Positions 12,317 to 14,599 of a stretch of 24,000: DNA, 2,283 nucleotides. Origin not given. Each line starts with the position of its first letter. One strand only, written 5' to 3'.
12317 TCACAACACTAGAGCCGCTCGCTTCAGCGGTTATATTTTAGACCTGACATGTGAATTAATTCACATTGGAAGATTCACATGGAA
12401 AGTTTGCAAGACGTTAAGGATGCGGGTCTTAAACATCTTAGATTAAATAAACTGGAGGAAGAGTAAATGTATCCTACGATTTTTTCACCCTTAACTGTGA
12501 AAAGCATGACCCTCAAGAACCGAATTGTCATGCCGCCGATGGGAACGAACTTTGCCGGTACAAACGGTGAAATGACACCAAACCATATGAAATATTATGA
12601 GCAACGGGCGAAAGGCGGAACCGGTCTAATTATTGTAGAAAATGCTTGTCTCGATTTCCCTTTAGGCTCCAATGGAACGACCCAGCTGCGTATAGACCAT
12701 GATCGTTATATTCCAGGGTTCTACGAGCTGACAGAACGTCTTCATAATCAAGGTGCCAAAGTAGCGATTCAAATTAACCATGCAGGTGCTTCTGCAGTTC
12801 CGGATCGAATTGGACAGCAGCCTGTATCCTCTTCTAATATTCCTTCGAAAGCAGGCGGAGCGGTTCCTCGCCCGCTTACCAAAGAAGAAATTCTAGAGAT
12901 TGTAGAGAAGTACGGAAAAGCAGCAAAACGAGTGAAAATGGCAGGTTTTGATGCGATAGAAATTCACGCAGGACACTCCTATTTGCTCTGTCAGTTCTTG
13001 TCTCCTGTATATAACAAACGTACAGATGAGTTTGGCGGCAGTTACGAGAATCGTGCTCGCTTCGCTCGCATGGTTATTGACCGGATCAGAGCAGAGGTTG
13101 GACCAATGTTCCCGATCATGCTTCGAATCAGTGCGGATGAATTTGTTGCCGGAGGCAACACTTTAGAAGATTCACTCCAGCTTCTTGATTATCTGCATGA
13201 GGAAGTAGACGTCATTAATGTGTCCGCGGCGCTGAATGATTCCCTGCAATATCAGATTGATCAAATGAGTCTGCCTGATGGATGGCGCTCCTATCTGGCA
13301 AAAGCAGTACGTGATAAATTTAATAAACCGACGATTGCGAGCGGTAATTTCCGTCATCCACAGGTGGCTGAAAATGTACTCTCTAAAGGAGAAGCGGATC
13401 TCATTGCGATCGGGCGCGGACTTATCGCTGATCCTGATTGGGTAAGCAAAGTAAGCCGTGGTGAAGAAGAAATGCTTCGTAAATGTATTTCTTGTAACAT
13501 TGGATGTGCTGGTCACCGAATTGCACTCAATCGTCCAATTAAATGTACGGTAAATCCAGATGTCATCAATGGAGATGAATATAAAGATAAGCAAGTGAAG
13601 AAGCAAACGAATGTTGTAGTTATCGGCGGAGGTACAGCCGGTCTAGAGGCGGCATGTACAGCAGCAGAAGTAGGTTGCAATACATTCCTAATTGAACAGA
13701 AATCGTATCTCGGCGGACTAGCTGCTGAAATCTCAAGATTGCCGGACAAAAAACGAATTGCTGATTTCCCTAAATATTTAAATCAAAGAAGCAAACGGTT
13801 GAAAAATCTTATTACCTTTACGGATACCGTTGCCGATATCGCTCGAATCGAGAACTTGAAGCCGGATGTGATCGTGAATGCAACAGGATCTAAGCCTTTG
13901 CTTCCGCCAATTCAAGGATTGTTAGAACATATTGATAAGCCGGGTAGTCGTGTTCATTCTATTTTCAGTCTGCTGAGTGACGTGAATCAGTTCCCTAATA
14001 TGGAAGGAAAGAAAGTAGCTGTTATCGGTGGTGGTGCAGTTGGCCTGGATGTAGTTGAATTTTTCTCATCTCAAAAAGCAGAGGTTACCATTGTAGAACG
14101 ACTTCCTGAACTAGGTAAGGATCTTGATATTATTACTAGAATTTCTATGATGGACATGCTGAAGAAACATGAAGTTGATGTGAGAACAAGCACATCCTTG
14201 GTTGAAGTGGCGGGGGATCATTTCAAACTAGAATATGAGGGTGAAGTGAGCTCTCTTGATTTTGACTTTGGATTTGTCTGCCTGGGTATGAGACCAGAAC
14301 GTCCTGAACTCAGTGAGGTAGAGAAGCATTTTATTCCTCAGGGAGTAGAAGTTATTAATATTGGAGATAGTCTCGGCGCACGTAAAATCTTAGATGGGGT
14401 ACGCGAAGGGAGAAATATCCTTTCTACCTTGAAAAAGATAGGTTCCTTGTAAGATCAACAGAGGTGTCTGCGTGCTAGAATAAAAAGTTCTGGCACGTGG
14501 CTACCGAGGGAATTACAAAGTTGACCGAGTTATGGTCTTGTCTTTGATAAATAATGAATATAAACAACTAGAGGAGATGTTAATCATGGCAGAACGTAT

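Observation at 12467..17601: Quinate/shikimate operon led by an enoate-reductase-type Fe-S flavoprotein: candidate reductive (NADH-sink) hydroaromatic pathway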

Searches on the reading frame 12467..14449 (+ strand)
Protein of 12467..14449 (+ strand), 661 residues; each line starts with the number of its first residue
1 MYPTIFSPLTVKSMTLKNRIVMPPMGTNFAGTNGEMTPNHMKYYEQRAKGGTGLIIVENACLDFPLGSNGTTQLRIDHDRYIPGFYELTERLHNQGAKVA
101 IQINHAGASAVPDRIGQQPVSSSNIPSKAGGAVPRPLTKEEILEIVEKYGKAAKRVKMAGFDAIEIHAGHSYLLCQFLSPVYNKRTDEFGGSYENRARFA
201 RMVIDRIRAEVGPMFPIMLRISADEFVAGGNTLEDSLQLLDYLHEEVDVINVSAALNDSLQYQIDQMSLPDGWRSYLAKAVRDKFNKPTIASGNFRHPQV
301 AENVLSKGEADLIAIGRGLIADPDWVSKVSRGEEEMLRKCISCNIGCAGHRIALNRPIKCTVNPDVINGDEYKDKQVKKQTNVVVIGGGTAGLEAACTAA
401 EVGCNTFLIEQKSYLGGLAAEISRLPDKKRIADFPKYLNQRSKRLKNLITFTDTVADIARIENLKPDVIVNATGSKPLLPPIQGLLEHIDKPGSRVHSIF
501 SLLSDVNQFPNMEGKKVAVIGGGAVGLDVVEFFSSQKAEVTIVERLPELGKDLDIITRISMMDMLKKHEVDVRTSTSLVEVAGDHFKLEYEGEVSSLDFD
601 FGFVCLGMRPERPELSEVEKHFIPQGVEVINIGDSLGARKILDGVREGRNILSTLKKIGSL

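Call 3: search_protein_families(library=pfam, proteins=[window:12467-14449:+])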
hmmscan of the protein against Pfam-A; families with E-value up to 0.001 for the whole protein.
window:12467-14449:+ (661 aa): 18 families
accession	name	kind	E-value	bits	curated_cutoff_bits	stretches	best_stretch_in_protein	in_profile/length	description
PF00724.26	Oxidored_FMN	-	6.1e-79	266.2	27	1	5-333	2-339/342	NADH:flavin oxidoreductase / NADH oxidase family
PF07992.20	Pyr_redox_2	-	6.4e-36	124.7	26.1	2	382-615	2-244/291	Pyridine nucleotide-disulphide oxidoreductase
PF00070.33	Pyr_redox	-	5.1e-20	72.2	22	2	516-584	1-69/82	Pyridine nucleotide-disulphide oxidoreductase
PF13450.12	NAD_binding_8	-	5.9e-10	39.7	21.9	1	385-431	1-45/68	NAD(P)-binding Rossmann-like domain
PF01262.27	AlaDh_PNT_C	-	1.7e-09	37.9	23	1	379-411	27-59/214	Alanine dehydrogenase/PNT, C-terminal domain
PF12831.13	FAD_oxidored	-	1.8e-09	37.9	27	1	383-427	2-46/416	FAD dependent oxidoreductase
PF03486.20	HI0933_like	-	1.5e-08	34.9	50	1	382-416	2-36/244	HI0933-like protein Rossmann domain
PF13241.12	NAD_binding_7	-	9.7e-08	33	22.1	1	511-546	4-39/104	Putative NAD(P)-binding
PF13738.12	Pyr_redox_3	-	1.7e-07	31.2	30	0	384-412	1-30/305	Pyridine nucleotide-disulphide oxidoreductase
PF00890.30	FAD_binding_2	-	1.6e-06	28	20.4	1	383-419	2-37/414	FAD binding domain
PF01134.28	GIDA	-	2.2e-06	27.5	22.1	1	382-412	1-31/391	Glucose inhibited division protein A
PF02737.24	3HCDH_N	-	9.7e-06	26.1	22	0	516-570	1-55/180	3-hydroxyacyl-CoA dehydrogenase, NAD binding domain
PF01266.30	DAO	-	3.4e-05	24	27.9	0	383-416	2-35/353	FAD dependent oxidoreductase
PF01494.25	FAD_binding_3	-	0.00044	20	22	0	381-412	2-33/349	FAD binding domain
PF01488.26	Shikimate_DH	-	0.00049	20.6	24.3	0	508-553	6-52/138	Shikimate / quinate 5-dehydrogenase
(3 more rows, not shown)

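Call 4: search_protein_families(library=ncbifam, proteins=[window:12467-14449:+])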
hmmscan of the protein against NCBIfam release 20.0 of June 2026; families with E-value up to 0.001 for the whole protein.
window:12467-14449:+ (661 aa): 106 families (the best 25 are shown)
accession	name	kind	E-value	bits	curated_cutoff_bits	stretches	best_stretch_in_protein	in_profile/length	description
NF041087.1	bile_acid_BaiCD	equivalog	6.8e-140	467.2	825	1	2-651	1-638/642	bile acid Fe-S flavoenzyme BaiCD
TIGR03997.1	mycofact_OYE_2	equivalog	1.5e-124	416.8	793.15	1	5-652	2-642/645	mycofactocin system FadH/OYE family oxidoreductase 2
NF045599.1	bili_reduct_long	exception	1.3e-110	370.6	750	1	5-647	1-633/641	bilirubin reductase, long form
NF010047.0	PRK13523.1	equivalog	2.8e-76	256.7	431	1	4-333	4-324/339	NADPH dehydrogenase NamA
NF045592.1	bili_reduct_N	equivalog_domain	2e-64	218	425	1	4-363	1-363/363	bilirubin reductase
NF006101.0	PRK08255.1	equivalog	7.5e-58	196.2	1078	1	3-328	397-729/768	bifunctional salicylyl-CoA 5-hydroxylase/oxidoreductase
TIGR03996.1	mycofact_OYE_1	hypoth_equivalog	1.8e-57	195.3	627.9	1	13-650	10-631/633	mycofactocin system FadH/OYE family oxidoreductase 1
NF007899.0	PRK10605.1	subfamily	5.9e-45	154.1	403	1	4-332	5-340/365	N-ethylmaleimide reductase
TIGR01350.1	lipoamide_DH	equivalog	5.9e-21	74.7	408.8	2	462-616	128-277/461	dihydrolipoyl dehydrogenase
NF004943.0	PRK06292.2-1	equivalog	4e-15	55.6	432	1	467-615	133-275/456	dihydrolipoyl dehydrogenase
NF004991.0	PRK06370.1-3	subfamily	1.3e-14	53.6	620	2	370-430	25-84/509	FAD-containing oxidoreductase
TIGR02053.1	MerA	equivalog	5.5e-14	52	454.45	1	468-610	132-268/465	mercury(II) reductase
TIGR03385.1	CoA_CoA_reduc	equivalog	8e-13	48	578.8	1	467-612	105-247/439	CoA-disulfide reductase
NF010311.1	PRK13748.1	subfamily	8.6e-12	44.7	600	2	370-429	87-145/560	mercury(II) reductase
NF007123.0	PRK09564.1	equivalog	1.3e-11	43.9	458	1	465-619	103-255/444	CoA-disulfide reductase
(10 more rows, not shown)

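Call 7: search_solved_structures(query=window:12467-14449:+, max_evalue=1e-20)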
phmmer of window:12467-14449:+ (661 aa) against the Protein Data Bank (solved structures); distinct sequences matched with E-value up to 1e-20: 137 (the best 60 are shown).
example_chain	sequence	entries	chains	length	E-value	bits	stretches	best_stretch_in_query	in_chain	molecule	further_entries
6qkg_A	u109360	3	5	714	8.7e-67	229.1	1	1-650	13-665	NCR A | NCR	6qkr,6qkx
1ps9_A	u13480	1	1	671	1.1e-64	222.2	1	2-540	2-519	2,4-dienoyl-CoA reductase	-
1z41_A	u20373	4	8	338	2.4e-59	204.6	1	4-326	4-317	Probable NADH-dependent flavin oxidoreductase yqjM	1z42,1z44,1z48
3krz_A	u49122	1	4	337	4.2e-57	197.1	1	6-334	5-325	NADH:flavin oxidoreductase/NADH oxidase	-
3kru_A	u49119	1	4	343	4.4e-57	197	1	6-334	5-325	NADH:flavin oxidoreductase/NADH oxidase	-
5ogt_A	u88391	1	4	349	6.4e-55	189.9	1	5-326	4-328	Chromate reductase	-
5nux_A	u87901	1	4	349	1.7e-54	188.5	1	5-326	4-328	Chromate reductase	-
3hf3_A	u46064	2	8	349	8.1e-54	186.3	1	5-326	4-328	Chromate reductase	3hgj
8uaj_A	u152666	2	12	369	9.1e-54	186.1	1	5-326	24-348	NADPH dehydrogenase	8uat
3gr7_A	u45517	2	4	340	1.7e-52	181.9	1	4-330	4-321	NADPH dehydrogenase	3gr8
9iuv_A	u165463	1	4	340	4.3e-51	177.3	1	4-327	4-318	NADPH dehydrogenase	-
8x0j_A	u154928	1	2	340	1.7e-49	172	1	4-330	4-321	NADPH dehydrogenase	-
6de6_A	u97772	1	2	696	3.1e-46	161.2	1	2-453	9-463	Histamine dehydrogenase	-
7o0t_A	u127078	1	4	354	4.5e-46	160.7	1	1-331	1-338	NADH:flavin oxidoreductase/NADH oxidase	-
6l6j_A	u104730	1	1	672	7.3e-45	156.7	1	2-476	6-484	Oxidored_FMN domain-containing protein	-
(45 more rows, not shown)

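Call 13: find_homologous_proteins(query=window:12467-14449:+, max_evalue=1e-30)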
Query window:12467-14449:+ (661 aa): 7684 proteins with E <= 1e-30 among 8000 candidates; the best 120 are listed.
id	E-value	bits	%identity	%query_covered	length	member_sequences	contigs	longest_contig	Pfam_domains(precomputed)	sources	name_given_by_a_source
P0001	0.0e+0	1402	92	100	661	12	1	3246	PF13241.13,PF00724.27,PF13450.13,PF07992.21,PF00070.34,PF03486.21,PF01134.29,PF12831.14,PF01266.31,PF13434.13,PF00890.31,PF02826.26,PF13738.13,PF01262.28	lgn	-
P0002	0.0e+0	1202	77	100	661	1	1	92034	PF00724.27,PF13450.13,PF07992.21,PF00070.34,PF03486.21,PF01262.28,PF01134.29,PF12831.14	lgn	-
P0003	0.0e+0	1168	76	100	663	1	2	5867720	PF13241.13,PF00724.27,PF13450.13,PF07992.21,PF00070.34,PF03486.21,PF01134.29,PF12831.14,PF01266.31,PF00890.31,PF13738.13,PF01262.28,PF02737.25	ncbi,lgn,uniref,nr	ncbi:2,4-dienoyl-CoA reductase [Paenibacillus sophorae]|uniref:2,4-dienoyl-CoA reductase n=1 Tax=Pae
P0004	0.0e+0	1164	75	100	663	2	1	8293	PF13241.13,PF00724.27,PF13450.13,PF00890.31,PF07992.21,PF00070.34,PF13738.13,PF03486.21,PF01262.28,PF01134.29,PF12831.14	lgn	-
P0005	0.0e+0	1162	75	100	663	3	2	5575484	PF13241.13,PF00724.27,PF13450.13,PF07992.21,PF00070.34,PF03486.21,PF01134.29,PF12831.14,PF01266.31,PF00890.31,PF13738.13,PF01262.28,PF02737.25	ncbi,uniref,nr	ncbi:NAD(P)/FAD-dependent oxidoreductase [Paenibacillus durus]|uniref:2,4-dienoyl-CoA reductase n=1 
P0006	0.0e+0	1149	75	100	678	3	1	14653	PF13241.13,PF00724.27,PF13450.13,PF07992.21,PF00070.34,PF03486.21,PF01134.29,PF12831.14,PF00890.31,PF13738.13,PF01262.28,PF02737.25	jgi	jgi:2,4-dienoyl-CoA reductase-like NADH-dependent reductase (Old Yellow Enzyme family)/thioredoxin r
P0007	0.0e+0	1144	74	100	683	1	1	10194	PF13241.13,PF00724.27,PF13450.13,PF07992.21,PF00070.34,PF03486.21,PF01134.29,PF12831.14,PF00890.31,PF13738.13,PF01262.28,PF02737.25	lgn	-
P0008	0.0e+0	1135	73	100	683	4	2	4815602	PF13241.13,PF00724.27,PF13450.13,PF07992.21,PF00070.34,PF03486.21,PF01134.29,PF12831.14,PF00890.31,PF13738.13,PF01262.28,PF02737.25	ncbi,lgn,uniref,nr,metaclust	ncbi:NAD(P)/FAD-dependent oxidoreductase [Bacillus sp. 1NLA3E]|uniref:NAD(P)/FAD-dependent oxidoredu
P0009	0.0e+0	1133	73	100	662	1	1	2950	PF13241.13,PF00724.27,PF13450.13,PF07992.21,PF00070.34,PF03486.21,PF01134.29,PF12831.14,PF01266.31,PF00890.31,PF13738.13,PF01262.28,PF02737.25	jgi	jgi:2,4-dienoyl-CoA reductase-like NADH-dependent reductase (Old Yellow Enzyme family)/NADPH-depende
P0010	0.0e+0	1132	74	100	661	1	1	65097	PF13241.13,PF00724.27,PF13450.13,PF07992.21,PF00070.34,PF03486.21,PF01134.29,PF12831.14,PF01266.31,PF00890.31,PF13738.13,PF01262.28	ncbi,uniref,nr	ncbi:NAD(P)/FAD-dependent oxidoreductase [Paenibacillus silvae]|uniref:2,4-dienoyl-CoA reductase n=1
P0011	0.0e+0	1121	74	100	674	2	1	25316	PF13241.13,PF00724.27,PF13450.13,PF07992.21,PF00070.34,PF03486.21,PF01134.29,PF12831.14,PF01266.31,PF00890.31,PF13738.13,PF01262.28,PF02737.25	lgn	-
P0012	0.0e+0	1121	74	100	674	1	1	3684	PF13241.13,PF00724.27,PF13450.13,PF07992.21,PF00070.34,PF03486.21,PF01134.29,PF12831.14,PF01266.31,PF00890.31,PF13738.13,PF01262.28,PF02737.25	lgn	-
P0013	0.0e+0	1121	74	100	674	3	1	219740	PF13241.13,PF00724.27,PF13450.13,PF07992.21,PF00070.34,PF03486.21,PF01134.29,PF12831.14,PF01266.31,PF00890.31,PF13738.13,PF01262.28,PF02737.25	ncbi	ncbi:oxidoreductase [Robertmurraya sp. GLU-23]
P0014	0.0e+0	1120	74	100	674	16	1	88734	PF13241.13,PF00724.27,PF13450.13,PF07992.21,PF00070.34,PF03486.21,PF01134.29,PF12831.14,PF01266.31,PF00890.31,PF13738.13,PF01262.28,PF02737.25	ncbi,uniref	ncbi:FAD-dependent oxidoreductase [Robertmurraya sp. P23]|uniref:oxidoreductase n=1 Tax=Robertmurray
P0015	0.0e+0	1117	74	100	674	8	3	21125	PF13241.13,PF00724.27,PF13450.13,PF07992.21,PF00070.34,PF03486.21,PF01134.29,PF12831.14,PF01266.31,PF00890.31,PF13738.13,PF01262.28,PF02737.25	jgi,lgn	jgi:2,4-dienoyl-CoA reductase-like NADH-dependent reductase (Old Yellow Enzyme family)/NADPH-depende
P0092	0.0e+0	1045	67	100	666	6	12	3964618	PF13241.13,PF00724.27,PF13450.13,PF00890.31,PF07992.21,PF00070.34,PF13738.13,PF03486.21,PF01262.28,PF01134.29,PF12831.14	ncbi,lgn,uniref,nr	ncbi:FAD-dependent oxidoreductase [Clostridium kluyveri]|uniref:Predicted enoate reductase n=2 Tax=C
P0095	0.0e+0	1041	68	100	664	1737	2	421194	PF13241.13,PF00724.27,PF13450.13,PF07992.21,PF00070.34,PF03486.21,PF01134.29,PF01494.26,PF12831.14,PF01946.24,PF01266.31,PF00890.31,PF13738.13,PF01262.28,PF02737.25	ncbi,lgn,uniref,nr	ncbi:FAD-dependent oxidoreductase [Listeria monocytogenes]|uniref:NAD(P)/FAD-dependent oxidoreductas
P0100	0.0e+0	1038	68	100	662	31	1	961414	PF13241.13,PF00724.27,PF13450.13,PF07992.21,PF00070.34,PF13738.13,PF03486.21,PF01262.28,PF01134.29,PF02737.25,PF12831.14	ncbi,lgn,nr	ncbi:TPA: FAD-dependent oxidoreductase [Clostridium botulinum]|nr:FAD-dependent oxidoreductase [Clos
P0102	0.0e+0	1037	68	100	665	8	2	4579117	PF13241.13,PF00724.27,PF13450.13,PF07992.21,PF00070.34,PF13738.13,PF03486.21,PF01262.28,PF01134.29,PF12831.14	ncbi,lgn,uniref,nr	ncbi:FAD-dependent oxidoreductase [Clostridium sp. AWRP]|uniref:oxidoreductase n=1 Tax=Clostridium s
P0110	0.0e+0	1035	68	100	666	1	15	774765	PF01946.24,PF13241.13,PF00724.27,PF13450.13,PF07992.21,PF00070.34,PF13738.13,PF03486.21,PF01262.28,PF01134.29,PF12831.14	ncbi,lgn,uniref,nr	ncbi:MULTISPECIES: FAD-dependent oxidoreductase [unclassified Clostridioides]|uniref:oxidoreductase 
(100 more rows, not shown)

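Call 15: find_related_loci(query=window:12467-14449:+, collection=genome_contigs, flank=8000)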
Query window:12467-14449:+ (661 aa) in genome_contigs; peptide patterns used: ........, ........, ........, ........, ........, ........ (x = any residue, [..] = any of these).
191 stretches matched a pattern; 16 encode a relative of the query (tblastn E <= 1e-3); 16 distinct loci.
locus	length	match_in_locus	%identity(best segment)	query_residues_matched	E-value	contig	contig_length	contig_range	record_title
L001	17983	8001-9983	99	1-661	0e+0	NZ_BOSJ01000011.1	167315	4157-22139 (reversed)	Paenibacillus sp. J45TS6 sequence011, whole genome shotgun sequence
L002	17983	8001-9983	93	1-661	0e+0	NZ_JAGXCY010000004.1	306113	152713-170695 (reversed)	Paenibacillus sp. Marseille-Q4541 NODE_4_length_306113_cov_21.979507, whole genome shotgun sequence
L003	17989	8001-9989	72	2-661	0e+0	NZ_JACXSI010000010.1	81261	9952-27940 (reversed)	Peribacillus faecalis strain AGMB 02131 contig18, whole genome shotgun sequence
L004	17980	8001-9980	71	2-661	0e+0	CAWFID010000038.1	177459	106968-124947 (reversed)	MAG: uncultured Bacillaceae bacterium isolate MFD02416.bin.3.66 genome assembly, contig: contig_84930, whole genome shot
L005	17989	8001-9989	71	2-661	0e+0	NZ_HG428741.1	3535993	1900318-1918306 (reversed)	Bacillus massiliigorillae strain G2, whole genome shotgun sequence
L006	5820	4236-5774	78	1-513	0e+0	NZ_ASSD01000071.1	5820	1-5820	Paenibacillus zanthoxyli JH29 S8_contig00333, whole genome shotgun sequence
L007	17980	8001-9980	62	2-657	0e+0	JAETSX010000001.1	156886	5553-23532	MAG: Eubacterium sp. isolate S35_Bin1 scaffold_160, whole genome shotgun sequence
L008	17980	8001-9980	62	2-657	0e+0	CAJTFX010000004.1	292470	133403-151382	Lachnospiraceae bacterium isolate C51_74_MI_BP genome assembly, contig: MGBC000170.4, whole genome shotgun sequence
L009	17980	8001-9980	62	2-657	0e+0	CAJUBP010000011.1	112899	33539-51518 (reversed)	MAG TPA_asm: uncultured Lachnospiraceae bacterium isolate MGBC123049 genome assembly, contig: MGBC123049.11, whole genom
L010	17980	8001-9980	62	2-657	0e+0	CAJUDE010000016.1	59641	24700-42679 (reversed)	MAG TPA_asm: uncultured Lachnospiraceae bacterium isolate MGBC131887 genome assembly, contig: MGBC131887.16, whole genom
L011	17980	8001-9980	72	2-661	0e+0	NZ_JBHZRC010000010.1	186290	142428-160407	Niallia oryzisoli strain HQB-484 NODE_10_length_186290_cov_113.256685, whole genome shotgun sequence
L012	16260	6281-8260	62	2-657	0e+0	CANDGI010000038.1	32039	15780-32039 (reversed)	MAG TPA_asm: uncultured Lachnospiraceae bacterium isolate ERR6760071_bin.51_metawrap_v1.3_MAG genome assembly, contig: E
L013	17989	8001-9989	72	2-661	0e+0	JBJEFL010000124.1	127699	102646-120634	MAG: Bacillus sp. (in: firmicutes) isolate LOHA09_bin.031 NODE_38_length_127699_cov_11.088904, whole genome shotgun sequ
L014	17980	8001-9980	62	2-657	0e+0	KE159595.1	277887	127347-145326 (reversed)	Lachnospiraceae bacterium 3-1 genomic scaffold acPFp-supercont1.7, whole genome shotgun sequence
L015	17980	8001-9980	62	2-657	0e+0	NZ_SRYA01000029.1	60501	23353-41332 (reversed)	Petralouisia muris strain NM01_1-7b NODE_29_length_60501_cov_128.647, whole genome shotgun sequence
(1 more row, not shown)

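Call 20: search_protein_families(library=pfam, proteins=[L003:10041-11288:+, L003:12180-12878:-, L003:13483-14433:+, L004:10366-11166:-, L004:11166-11699:-, L004:15503-16393:+, L004:13210-13545:+], max_evalue=0.00001)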
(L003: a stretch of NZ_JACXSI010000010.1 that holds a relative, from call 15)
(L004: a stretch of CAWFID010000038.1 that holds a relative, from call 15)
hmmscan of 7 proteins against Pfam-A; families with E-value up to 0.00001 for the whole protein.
L003:10041-11288:+ (416 aa): 0 families

L003:12180-12878:- (232 aa): 1 family
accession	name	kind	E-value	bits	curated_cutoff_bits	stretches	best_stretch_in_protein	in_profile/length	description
PF07889.17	DUF1664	-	2.5e-06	28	34.6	0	94-153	49-108/124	Protein of unknown function (DUF1664)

L003:13483-14433:+ (317 aa): 1 family
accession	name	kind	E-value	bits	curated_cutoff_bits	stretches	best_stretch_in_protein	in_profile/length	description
PF01170.24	UPF0020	-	5.1e-07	30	22.3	1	157-254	4-131/197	RMKL-like, methyltransferase domain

L004:10366-11166:- (266 aa): 1 family
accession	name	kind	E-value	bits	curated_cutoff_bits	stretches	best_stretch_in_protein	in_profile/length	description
PF01609.27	DDE_Tnp_1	-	1.8e-12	47.9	23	1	86-215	4-122/200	Transposase DDE domain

L004:11166-11699:- (177 aa): 1 family
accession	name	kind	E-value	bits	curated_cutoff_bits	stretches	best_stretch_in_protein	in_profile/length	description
PF05598.16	DUF772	-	1.5e-15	57.4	23.1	1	48-118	1-73/74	Transposase domain (DUF772)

L004:15503-16393:+ (297 aa): 2 families
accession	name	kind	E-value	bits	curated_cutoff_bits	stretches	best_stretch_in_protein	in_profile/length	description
PF07854.18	DUF1646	-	1.3e-104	350.8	21.4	1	12-293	62-345/347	Protein of unknown function (DUF1646)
PF03600.22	CitMHS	-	1.3e-07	31.5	31.9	0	49-225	77-307/336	Citrate transporter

L004:13210-13545:+ (112 aa): 1 family
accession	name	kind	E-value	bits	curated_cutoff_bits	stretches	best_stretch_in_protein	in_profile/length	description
PF02386.22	TrkH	-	3.5e-09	36.1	27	1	20-102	46-124/502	Cation transport protein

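Call 21: find_encoding_contigs(protein=P0095, flank=8000, max_places=2)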
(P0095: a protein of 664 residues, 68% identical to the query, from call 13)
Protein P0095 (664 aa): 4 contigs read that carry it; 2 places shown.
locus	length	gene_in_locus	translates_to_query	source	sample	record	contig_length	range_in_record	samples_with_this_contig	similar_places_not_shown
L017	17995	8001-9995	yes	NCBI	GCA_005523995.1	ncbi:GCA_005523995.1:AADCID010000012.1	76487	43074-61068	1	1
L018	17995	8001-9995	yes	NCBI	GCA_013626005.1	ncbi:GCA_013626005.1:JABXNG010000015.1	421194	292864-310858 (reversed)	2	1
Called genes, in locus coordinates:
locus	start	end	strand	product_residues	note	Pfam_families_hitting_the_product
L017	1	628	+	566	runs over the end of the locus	PF06100:MCRA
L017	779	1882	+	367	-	PF21016:RlmN_N, PF04055:Radical_SAM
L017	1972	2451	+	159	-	PF06445:GyrI-like, PF14526:Cass2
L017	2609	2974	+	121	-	PF03992:ABM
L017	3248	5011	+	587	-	PF00078:RVT_1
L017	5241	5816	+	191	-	PF00881:Nitroreductase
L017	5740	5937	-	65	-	-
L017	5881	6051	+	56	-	PF01783:Ribosomal_L32p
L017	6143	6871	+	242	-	PF00293:NUDIX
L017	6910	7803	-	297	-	PF00126:HTH_1, PF03466:LysR_substrate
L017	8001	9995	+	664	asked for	PF00724:Oxidored_FMN, PF07992:Pyr_redox_2 (weak), PF00070:Pyr_redox (weak), PF00890:FAD_binding_2 (weak), PF01134:GIDA (weak), PF07992:Pyr_redox_2, PF12831:FAD_oxidored, PF00070:Pyr_redox, +9 more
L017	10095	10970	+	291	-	PF08501:Shikimate_dh_N, PF18317:SDH_C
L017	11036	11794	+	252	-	PF01487:DHquinase_I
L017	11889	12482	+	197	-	PF00657:Lipase_GDSL, PF04311:DUF459 (faint), PF13472:Lipase_GDSL_2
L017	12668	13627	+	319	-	PF00892:EamA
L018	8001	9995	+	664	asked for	PF00724:Oxidored_FMN, PF07992:Pyr_redox_2 (weak), PF00070:Pyr_redox (weak), PF00890:FAD_binding_2 (weak), PF01134:GIDA (weak), PF07992:Pyr_redox_2, PF12831:FAD_oxidored, PF00070:Pyr_redox, +9 more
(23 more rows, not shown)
